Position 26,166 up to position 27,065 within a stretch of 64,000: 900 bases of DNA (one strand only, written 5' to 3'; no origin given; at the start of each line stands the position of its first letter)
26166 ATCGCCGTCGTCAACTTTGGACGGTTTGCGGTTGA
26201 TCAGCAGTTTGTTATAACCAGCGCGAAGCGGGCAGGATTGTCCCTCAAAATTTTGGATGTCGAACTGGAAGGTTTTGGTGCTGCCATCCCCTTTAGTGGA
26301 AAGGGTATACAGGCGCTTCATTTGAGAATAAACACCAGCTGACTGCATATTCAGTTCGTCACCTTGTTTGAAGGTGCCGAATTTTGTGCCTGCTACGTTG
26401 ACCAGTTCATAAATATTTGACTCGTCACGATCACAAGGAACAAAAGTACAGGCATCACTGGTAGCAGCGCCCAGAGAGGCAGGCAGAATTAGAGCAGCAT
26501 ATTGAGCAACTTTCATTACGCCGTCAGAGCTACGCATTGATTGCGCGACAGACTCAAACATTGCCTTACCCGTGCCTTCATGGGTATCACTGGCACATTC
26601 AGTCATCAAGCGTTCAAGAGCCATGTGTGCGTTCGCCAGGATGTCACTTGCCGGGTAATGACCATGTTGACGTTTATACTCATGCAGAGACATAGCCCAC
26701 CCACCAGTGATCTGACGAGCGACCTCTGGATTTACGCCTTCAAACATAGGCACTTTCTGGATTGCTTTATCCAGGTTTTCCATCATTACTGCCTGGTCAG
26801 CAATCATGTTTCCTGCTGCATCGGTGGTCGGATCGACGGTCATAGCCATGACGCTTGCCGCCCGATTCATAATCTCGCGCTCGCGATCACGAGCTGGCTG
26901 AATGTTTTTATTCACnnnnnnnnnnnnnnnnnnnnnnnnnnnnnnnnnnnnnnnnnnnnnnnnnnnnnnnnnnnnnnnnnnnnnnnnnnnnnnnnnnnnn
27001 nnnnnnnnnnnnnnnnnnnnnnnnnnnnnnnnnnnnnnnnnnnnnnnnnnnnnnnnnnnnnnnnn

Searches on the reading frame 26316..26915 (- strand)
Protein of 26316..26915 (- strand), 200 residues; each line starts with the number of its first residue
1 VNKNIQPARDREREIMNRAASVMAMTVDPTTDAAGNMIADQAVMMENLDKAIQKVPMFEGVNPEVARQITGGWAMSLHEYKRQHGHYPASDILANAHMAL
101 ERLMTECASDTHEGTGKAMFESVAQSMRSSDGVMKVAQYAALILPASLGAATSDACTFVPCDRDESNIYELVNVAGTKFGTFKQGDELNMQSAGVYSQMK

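Call 70: find_related_loci(query=window:26316-26915:-, collection=viral_contigs, flank=400)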
Query window:26316-26915:- (200 aa) in viral_contigs; peptide patterns used: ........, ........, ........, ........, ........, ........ (x = any residue, [..] = any of these).
22 stretches matched a pattern; 22 encode a relative of the query (tblastn E <= 1e-3); 22 distinct loci.
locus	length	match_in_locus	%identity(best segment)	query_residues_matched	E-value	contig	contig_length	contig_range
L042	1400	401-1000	100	1-200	1e-143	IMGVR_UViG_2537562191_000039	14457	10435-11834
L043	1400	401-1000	100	1-200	1e-143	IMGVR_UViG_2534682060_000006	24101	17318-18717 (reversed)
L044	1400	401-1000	100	1-200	1e-143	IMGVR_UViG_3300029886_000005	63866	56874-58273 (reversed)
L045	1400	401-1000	100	1-200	4e-145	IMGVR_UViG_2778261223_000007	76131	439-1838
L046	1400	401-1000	100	1-200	1e-143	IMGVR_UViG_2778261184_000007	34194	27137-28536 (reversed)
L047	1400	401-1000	100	1-200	1e-143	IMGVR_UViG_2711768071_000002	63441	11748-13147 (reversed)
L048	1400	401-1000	100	1-200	1e-143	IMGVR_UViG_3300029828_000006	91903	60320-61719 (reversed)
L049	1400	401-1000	100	1-200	9e-145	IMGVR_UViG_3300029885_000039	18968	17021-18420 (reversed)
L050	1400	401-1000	100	1-200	1e-143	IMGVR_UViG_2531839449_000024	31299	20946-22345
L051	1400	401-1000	100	1-200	1e-143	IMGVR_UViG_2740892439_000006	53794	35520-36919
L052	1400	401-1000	99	1-200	7e-143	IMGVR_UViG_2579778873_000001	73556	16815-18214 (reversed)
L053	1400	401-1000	99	1-200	6e-143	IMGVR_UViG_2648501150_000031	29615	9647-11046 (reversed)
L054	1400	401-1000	99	1-200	6e-143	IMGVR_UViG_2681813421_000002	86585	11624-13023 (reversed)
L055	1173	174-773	98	1-200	1e-145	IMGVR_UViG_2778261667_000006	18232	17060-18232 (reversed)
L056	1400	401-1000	96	1-200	6e-138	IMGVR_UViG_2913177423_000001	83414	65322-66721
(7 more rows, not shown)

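Call 94: find_related_loci(query=A5, collection=viral_contigs, flank=300)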
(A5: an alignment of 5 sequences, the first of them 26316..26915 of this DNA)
Query A5 (200 aa) in viral_contigs; peptide patterns used: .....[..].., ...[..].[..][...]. (x = any residue, [..] = any of these).
244 stretches matched a pattern; 167 encode a relative of the query (tblastn E <= 1e-3); the best 80 are kept; 80 distinct loci.
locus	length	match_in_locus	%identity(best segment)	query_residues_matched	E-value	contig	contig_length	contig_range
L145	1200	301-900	100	1-200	1e-143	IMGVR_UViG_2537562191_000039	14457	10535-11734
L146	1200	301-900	100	1-200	1e-143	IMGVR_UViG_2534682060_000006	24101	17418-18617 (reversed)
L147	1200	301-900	100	1-200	1e-143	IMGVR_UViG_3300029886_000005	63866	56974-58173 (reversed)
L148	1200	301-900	100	1-200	6e-145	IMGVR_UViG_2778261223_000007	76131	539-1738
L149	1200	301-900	100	1-200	1e-143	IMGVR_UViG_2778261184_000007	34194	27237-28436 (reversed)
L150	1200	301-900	100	1-200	9e-144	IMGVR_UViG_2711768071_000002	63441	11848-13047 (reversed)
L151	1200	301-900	100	1-200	1e-143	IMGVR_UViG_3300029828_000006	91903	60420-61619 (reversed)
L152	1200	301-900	100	1-200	1e-144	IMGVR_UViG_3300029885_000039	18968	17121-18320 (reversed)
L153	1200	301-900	100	1-200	1e-143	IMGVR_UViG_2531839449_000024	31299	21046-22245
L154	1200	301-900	100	1-200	1e-143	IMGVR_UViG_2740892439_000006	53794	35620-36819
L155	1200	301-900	99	1-200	6e-143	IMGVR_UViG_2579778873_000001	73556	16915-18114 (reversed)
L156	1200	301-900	99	1-200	5e-143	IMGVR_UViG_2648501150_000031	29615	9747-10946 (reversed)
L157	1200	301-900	99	1-200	5e-143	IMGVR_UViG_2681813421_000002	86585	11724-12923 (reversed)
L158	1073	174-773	98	1-200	1e-145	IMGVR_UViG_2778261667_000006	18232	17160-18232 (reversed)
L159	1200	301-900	96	1-200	5e-138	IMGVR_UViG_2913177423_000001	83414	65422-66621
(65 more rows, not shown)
